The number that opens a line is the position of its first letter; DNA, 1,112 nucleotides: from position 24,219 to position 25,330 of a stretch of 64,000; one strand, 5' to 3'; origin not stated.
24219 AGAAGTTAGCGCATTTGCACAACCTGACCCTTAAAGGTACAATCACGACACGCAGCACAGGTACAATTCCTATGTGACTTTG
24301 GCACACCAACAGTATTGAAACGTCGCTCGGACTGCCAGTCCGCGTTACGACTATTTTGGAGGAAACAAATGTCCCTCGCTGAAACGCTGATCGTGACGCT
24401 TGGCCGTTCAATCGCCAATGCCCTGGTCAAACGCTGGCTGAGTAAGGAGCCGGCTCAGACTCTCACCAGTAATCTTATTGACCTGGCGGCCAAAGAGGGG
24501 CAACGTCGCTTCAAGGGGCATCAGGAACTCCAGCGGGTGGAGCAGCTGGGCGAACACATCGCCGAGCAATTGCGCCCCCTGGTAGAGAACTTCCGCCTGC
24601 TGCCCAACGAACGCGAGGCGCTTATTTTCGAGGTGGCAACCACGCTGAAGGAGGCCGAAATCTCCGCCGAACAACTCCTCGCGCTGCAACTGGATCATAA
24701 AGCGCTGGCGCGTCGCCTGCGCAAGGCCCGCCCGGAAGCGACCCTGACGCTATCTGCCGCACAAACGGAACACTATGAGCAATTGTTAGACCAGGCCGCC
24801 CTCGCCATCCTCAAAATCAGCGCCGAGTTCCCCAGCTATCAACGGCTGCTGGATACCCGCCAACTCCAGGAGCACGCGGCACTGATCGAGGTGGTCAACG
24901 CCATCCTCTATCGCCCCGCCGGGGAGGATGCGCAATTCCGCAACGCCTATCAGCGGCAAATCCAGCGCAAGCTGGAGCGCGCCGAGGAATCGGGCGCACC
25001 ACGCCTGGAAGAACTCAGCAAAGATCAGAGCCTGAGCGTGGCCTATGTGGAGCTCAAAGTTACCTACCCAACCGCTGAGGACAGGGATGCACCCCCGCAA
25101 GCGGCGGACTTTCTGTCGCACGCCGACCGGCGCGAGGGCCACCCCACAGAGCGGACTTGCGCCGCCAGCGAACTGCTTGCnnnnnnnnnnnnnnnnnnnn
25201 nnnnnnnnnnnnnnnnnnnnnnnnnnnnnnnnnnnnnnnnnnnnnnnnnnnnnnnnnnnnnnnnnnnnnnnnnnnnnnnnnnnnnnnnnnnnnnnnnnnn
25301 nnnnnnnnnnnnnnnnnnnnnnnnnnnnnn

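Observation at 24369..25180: N-terminal domain of the NLR-like protein begins with an amphipathic helix (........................), a possible membrane-disrupting or cell-death effector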

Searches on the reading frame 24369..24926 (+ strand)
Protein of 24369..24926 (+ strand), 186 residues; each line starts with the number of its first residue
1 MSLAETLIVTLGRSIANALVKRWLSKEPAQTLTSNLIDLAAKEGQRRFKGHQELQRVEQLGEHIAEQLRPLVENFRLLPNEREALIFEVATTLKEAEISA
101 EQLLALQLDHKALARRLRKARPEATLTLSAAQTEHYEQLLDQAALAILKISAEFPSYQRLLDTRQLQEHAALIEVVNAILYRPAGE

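Call 51: search_protein_representatives(alignment_id=A2)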
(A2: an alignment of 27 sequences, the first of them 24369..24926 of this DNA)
Query: 27 sequences, 190 profile positions. Proteins with E-value up to 0.001 (for the whole library): 1911; up to 1e-10: 1393; up to 1e-30: 581. The best 150 are listed.
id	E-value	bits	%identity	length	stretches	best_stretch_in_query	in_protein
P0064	3.3e-62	225.8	-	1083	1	1-189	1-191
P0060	3.5e-62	225.8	-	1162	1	1-189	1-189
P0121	1.7e-59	217.0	-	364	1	1-188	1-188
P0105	2.0e-59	216.7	-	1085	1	6-187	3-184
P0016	2.4e-59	216.5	-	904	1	1-190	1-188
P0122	3.1e-59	216.1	-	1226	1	1-188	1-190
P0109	5.7e-59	215.3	-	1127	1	1-189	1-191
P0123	7.3e-59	214.9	-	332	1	1-189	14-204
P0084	1.1e-58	214.4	-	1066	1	6-188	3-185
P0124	5.7e-58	212.0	-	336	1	1-186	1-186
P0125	6.3e-58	211.9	-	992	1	4-189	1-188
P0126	8.1e-58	211.5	-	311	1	1-187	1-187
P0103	1.6e-57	210.6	-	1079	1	4-189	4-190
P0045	2.0e-57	210.3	-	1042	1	3-187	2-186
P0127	2.0e-57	210.2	-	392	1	2-187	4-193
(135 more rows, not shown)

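Call 54: predict_structure(alignment_id=A2)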
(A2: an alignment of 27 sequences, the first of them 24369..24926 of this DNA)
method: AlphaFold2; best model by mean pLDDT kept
length: 186 residues; sequences in the alignment: 27
mean_pLDDT: 86.5   pTM: 0.78
mean pLDDT of the five models: 86.5, 85.3, 83.6, 83.3, 78.3
residues with pLDDT >= 90: 107; 70-90: 44; 50-70: 34; < 50: 1
segments of 3 or more residues with pLDDT < 50: none
pLDDT, mean of each block of 10 residues (from residue 1): 68 89 69 60 66 85 94 95 95 92 91 97 96 98 95 87 92 94 75
secondary structure, 60 per line:
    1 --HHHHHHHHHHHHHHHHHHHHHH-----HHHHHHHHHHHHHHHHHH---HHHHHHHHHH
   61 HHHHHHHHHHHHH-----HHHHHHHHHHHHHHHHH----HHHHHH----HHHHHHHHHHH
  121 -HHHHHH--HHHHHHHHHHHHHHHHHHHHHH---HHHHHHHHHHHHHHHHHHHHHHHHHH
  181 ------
elements in order: H3-24 H30-47 H51-73 H79-95 H100-105 H110-120 H122-127 H130-151 H155-180

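Call 56: fold_search(model_id=the predicted structure, library=pdb)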
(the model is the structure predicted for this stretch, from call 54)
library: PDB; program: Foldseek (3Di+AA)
matches with E <= 10: 146; with E <= 0.001: 0
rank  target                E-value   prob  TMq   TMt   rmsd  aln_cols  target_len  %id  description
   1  8qai_B                1.2e+00  0.12  0.19  0.12  19.9       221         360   14  X-ray crystal structure of a de novo designed single-chain parallel coiled-coil alpha-helical barrel with 7 inner heli (released 2024-07-03)
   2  8zld_B                1.3e+00  0.16  0.25  0.25  10.3       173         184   12  Crystal structure of PfHO from Plasmodium falciparum at 2.78 A (released 2024-09-04)
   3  1t8b_A                1.4e+00  0.21  0.28  0.26  11.6       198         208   19  Crystal structure of refolded PHOU-like protein (gi 2983430) from Aquifex aeolicus (released 2004-12-07)
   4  1gu9_F                1.4e+00  0.12  0.20  0.22  15.6       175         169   12  Crystal Structure of Mycobacterium tuberculosis Alkylperoxidase AhpD (released 2002-02-14)
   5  6o7u_o                1.4e+00  0.10  0.19  0.22  17.7       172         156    8  Saccharomyces cerevisiae V-ATPase Stv1-VO (released 2019-04-03)
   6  8hfs_Y                1.5e+00  0.10  0.21  0.17  16.7       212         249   10  The structure of LcnA, LciA, and the man-PTS of Lactococcus lactis (released 2023-02-08)
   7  7f4f_R                1.5e+00  0.08  0.17  0.13  18.2       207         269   14  Cryo-EM structure of afamelanotide-bound melanocortin-1 receptor in complex with Gs protein and scFv16 (released 2021-09-08)
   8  9dse_C                1.8e+00  0.15  0.26  0.30  14.4       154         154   14  Cyanide-ligated Bordetella pertussis globin coupled sensor regulatory domain (released 2025-12-24)
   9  4bem_J                1.8e+00  0.10  0.20  0.21  18.6       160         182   14  Crystal structure of the F-type ATP synthase c-ring from Acetobacterium woodii. (released 2014-03-26)
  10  9m0d_R                2.0e+00  0.06  0.17  0.14  18.2       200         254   12  Cryo-EM structure of neurotensin receptor 1 in complex with beta-arrestin 1 (released 2025-04-09)
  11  9r7f                  2.2e+00  0.11  0.25  0.24  10.9       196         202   15  De novo designed enzyme for the Morita-Baylis-Hillman reaction (MBH48) (released 2025-12-10)
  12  3dhg_B                2.2e+00  0.08  0.20  0.14  18.5       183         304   12  Crystal Structure of Toluene 4-Monoxygenase Hydroxylase (released 2008-12-30)
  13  1lw1_A                2.3e+00  0.08  0.22  0.23  16.3       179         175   13  Crystal Structure Of Mycobacterium Tuberculosis Alkylperoxidase Ahpd H137F mutant (released 2002-07-17)
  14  9wg7_C1               2.3e+00  0.07  0.18  0.20  14.8       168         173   15  The structure of phycobilisome with a bicylindrical core from the cyanobacterium Synechococcus elongatus PCC 7942 (released 2026-04-01)
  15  7xge_A                2.3e+00  0.06  0.16  0.18  19.2       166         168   18  Crystal structure of MCL-1 in complex with computationally designed inhibitor protein (released 2022-07-20)
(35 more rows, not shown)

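Call 60: search_protein_families(library=ncbifam, proteins=[window:24369-24926:+], max_evalue=0.1)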
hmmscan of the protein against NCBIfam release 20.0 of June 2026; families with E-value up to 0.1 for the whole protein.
window:24369-24926:+ (186 aa): 1 family
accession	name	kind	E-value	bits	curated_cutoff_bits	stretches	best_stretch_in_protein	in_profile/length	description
NF001778.0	PRK00513.2-4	equivalog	0.011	15.2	315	1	92-176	18-105/266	septum site-determining protein MinC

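Call 88: fold_search(model_id=the predicted structure, library=viral)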
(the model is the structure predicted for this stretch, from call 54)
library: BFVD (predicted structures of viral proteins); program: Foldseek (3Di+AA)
matches with E <= 10: 154; with E <= 0.001: 0
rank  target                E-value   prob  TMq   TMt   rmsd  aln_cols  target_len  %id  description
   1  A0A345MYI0            3.6e-01  0.44  0.28  0.21  16.6       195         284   11  (no name in the UniProt tables at hand)
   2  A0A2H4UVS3            7.2e-01  0.20  0.25  0.23  13.5       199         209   12  Glycosyl transferase [Bodo saltans virus]
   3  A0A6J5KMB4            9.2e-01  0.13  0.22  0.12  25.6       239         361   12  Uncharacterized protein [uncultured Caudovirales phage]
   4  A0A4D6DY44            9.6e-01  0.10  0.20  0.17  16.4       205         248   12  Uncharacterized protein [Edwardsiella phage pEt-SU]
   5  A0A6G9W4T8            1.3e+00  0.18  0.27  0.17  12.3       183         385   18  (no name in the UniProt tables at hand)
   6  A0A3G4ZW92            1.3e+00  0.14  0.24  0.27  17.9       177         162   11  Transmembrane protein [Edafosvirus sp.]
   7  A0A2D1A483            1.5e+00  0.21  0.24  0.38   6.3       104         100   19  Helix-turn-helix DNA binding domain protein [Rhodococcus phage Trina]
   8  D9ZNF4                1.5e+00  0.15  0.25  0.31  12.7       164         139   16  (no name in the UniProt tables at hand)
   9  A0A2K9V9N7            1.5e+00  0.13  0.25  0.24  16.0       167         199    8  Uncharacterized protein [Bandra megavirus]
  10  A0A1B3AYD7            1.6e+00  0.14  0.26  0.23  18.5       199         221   12  Uncharacterized protein [Gordonia phage Bantam]
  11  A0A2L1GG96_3          1.6e+00  0.07  0.16  0.04  20.7       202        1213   13  Replicase [Entoleuca hypovirus 1]
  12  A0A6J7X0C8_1          1.7e+00  0.12  0.23  0.08  19.4       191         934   11  Caudovirus, tape measure, N-terminal (Fragment) [uncultured Caudovirales phage]
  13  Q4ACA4                1.8e+00  0.11  0.21  0.08   9.3       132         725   18  RNA-directed RNA polymerase (Fragment) [Infectious hematopoietic necrosis virus]
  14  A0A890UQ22            1.9e+00  0.14  0.27  0.18  16.4       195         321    8  (no name in the UniProt tables at hand)
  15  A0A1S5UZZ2            1.9e+00  0.10  0.21  0.20  20.3       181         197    7  (no name in the UniProt tables at hand)
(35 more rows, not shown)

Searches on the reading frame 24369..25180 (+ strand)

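Call 6: search_protein_families(library=pfam, proteins=[window:24369-25180:+], max_evalue=0.1)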
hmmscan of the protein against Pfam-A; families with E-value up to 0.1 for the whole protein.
window:24369-25180:+ (270 aa): 2 families
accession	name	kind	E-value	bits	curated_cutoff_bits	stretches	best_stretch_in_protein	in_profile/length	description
PF22733.1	NNH1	-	7.5e-29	101.5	27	1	9-180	2-176/177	NACHT N-terminal Helical domain 1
PF25642.1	DUF7944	-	0.014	16.4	27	1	167-232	2-66/82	Domain of unknown function (DUF7944)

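Call 7: search_protein_families(library=padloc, proteins=[window:24369-25180:+], max_evalue=0.1)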
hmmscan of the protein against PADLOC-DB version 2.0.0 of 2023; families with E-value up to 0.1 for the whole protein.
window:24369-25180:+ (270 aa): 0 families

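Call 9: find_homologous_proteins(query=window:24369-25180:+, max_evalue=0.001)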
Query window:24369-25180:+: 4271 candidates shared short words with the query, none scored E <= 0.001.

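Call 21: predict_structure(alignment_id=A1)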
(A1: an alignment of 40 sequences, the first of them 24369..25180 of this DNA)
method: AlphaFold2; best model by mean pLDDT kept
length: 270 residues; sequences in the alignment: 40
mean_pLDDT: 77.3   pTM: 0.60
mean pLDDT of the five models: 77.3, 76.4, 75.3, 74.3, 74.2
residues with pLDDT >= 90: 84; 70-90: 109; 50-70: 35; < 50: 42
segments of 3 or more residues with pLDDT < 50: 28-37, 39-48, 219-227, 244-247, 249-255
pLDDT, mean of each block of 10 residues (from residue 1): 83 80 61 44 47 83 92 96 95 91 92 97 97 98 94 87 89 85 76 83 75 51 50 67 50 51 72
secondary structure, 60 per line:
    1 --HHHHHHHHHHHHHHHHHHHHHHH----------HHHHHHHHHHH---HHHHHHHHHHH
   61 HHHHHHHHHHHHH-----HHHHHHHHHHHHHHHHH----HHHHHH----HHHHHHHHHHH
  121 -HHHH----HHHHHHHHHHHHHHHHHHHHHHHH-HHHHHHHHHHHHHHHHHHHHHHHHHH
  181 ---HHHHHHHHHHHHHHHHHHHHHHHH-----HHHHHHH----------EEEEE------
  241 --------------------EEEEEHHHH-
elements in order: H3-25 H36-46 H50-73 H79-95 H100-105 H110-120 H122-125 H130-153 H155-180 H184-207 H213-219 E230-234 E261-265 H266-269

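Call 24: fold_search(model_id=the predicted structure, library=pdb)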
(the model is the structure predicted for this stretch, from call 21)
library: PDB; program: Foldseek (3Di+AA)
matches with E <= 10: 225; with E <= 0.001: 0
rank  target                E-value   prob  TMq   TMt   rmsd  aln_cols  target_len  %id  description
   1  1tf5                  4.6e-01  0.14  0.15  0.06  15.6       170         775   15  Crystal structure of SecA in an open conformation from Bacillus Subtilis (released 2004-08-03)
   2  3jv2_A                5.1e-01  0.14  0.17  0.08  14.2       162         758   16  Crystal Structure of B. subtilis SecA with bound peptide (released 2009-11-24)
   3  4mpm_A                7.0e-01  0.16  0.18  0.26  12.3       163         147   13  Wild-type human neuroglobin (released 2014-01-15)
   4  5xua_G                9.5e-01  0.13  0.16  0.25  15.3       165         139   16  The ligand-free dimer of chemoreceptor MCP2201 ligand binding domain (released 2018-06-27)
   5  1t8b_A                1.0e+00  0.09  0.15  0.17  16.3       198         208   18  Crystal structure of refolded PHOU-like protein (gi 2983430) from Aquifex aeolicus (released 2004-12-07)
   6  5xua_A                1.1e+00  0.12  0.16  0.25  17.6       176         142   14  The ligand-free dimer of chemoreceptor MCP2201 ligand binding domain (released 2018-06-27)
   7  5xua_H                1.3e+00  0.12  0.16  0.26  14.9       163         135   15  The ligand-free dimer of chemoreceptor MCP2201 ligand binding domain (released 2018-06-27)
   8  5xua_B                1.4e+00  0.11  0.15  0.23  15.9       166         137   14  The ligand-free dimer of chemoreceptor MCP2201 ligand binding domain (released 2018-06-27)
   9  6sz9_D                1.4e+00  0.11  0.18  0.18  21.0       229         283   12  Type IV Coupling Complex (T4CC) from L. pneumophila. (released 2020-05-13)
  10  9av9_B                1.4e+00  0.10  0.15  0.24  13.0       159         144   11  R2-state HbG-Makassar hemoglobin (released 2024-12-11)
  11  3jv2_B                1.4e+00  0.08  0.16  0.07  14.4       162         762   17  Crystal Structure of B. subtilis SecA with bound peptide (released 2009-11-24)
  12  8qae_A                1.5e+00  0.08  0.17  0.20  19.1       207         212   19  X-ray crystal structure of a de novo designed single-chain antiparallel 6-helix alpha-helical barrel, sc-apCC-6-SLLA (released 2024-07-03)
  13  1aby_B                1.6e+00  0.09  0.16  0.24  13.8       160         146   13  CYANOMET RHB1.1 (RECOMBINANT HEMOGLOBIN) (released 1998-02-25)
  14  7wrm_A                1.6e+00  0.08  0.14  0.21  17.3       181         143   15  The malate-bound dimer of chemoreceptor MCP2201 ligand binding domain (released 2023-01-04)
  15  2fsi_B                1.7e+00  0.09  0.16  0.07  14.0       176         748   12  Complex SecA:ADP from Escherichia coli (released 2007-01-16)
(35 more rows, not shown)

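Call 25: search_solved_structures(query=A1, max_evalue=10)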
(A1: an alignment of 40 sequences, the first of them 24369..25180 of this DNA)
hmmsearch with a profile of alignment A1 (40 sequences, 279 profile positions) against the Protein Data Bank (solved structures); distinct sequences matched with E-value up to 10: 0.

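Call 26: search_protein_families(library=pfam, alignment_id=A1, max_evalue=5)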
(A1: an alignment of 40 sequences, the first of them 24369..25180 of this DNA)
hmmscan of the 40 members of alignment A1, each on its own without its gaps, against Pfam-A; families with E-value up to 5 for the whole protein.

A. member 1, window:24369-25180:+ (270 aa): 2 families
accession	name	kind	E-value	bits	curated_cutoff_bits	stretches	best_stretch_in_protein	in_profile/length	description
PF22733.1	NNH1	-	7.5e-29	101.5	27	1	9-180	2-176/177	NACHT N-terminal Helical domain 1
PF25642.1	DUF7944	-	0.014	16.4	27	1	167-232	2-66/82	Domain of unknown function (DUF7944)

B. families by the number of members that match (of 40 scanned): 37 families (the first 25 are shown)
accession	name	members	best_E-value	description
PF22733.1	NNH1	40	3.5e-57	NACHT N-terminal Helical domain 1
PF18871.6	HEPN_Toprim_N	3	0.057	HEPN/Toprim N-terminal domain 1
PF17107.11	SesA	1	0.006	N-terminal domain on NACHT_NTPase and P-loop NTPases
PF14676.12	FANCI_S2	1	0.012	FANCI solenoid 2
PF21788.2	TNP-like_GBD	1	0.013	TNP-like, GTP-binding insertion domain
PF25642.1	DUF7944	1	0.014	Domain of unknown function (DUF7944)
PF08546.17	ApbA_C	1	0.015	Ketopantoate reductase PanE/ApbA C terminal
PF04458.17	DUF505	1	0.029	Protein of unknown function (DUF505)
PF14450.12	FtsA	1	0.034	Cell division protein FtsA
PF05527.17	TNFAIP8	1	0.036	Tumor necrosis factor alpha-induced protein 8-like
PF20743.2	DUF5580_C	1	0.04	Family of unknown function (DUF5580) C-terminal domain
PF12954.12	DUF3843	1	0.048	Protein of unknown function (DUF3843)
PF18863.6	AbiJ_NTD4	1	0.05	AbiJ N-terminal domain 4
PF14394.12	DUF4423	1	0.051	Domain of unknown function (DUF4423)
PF01874.21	CitG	1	0.061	ATP:dephospho-CoA triphosphoribosyl transferase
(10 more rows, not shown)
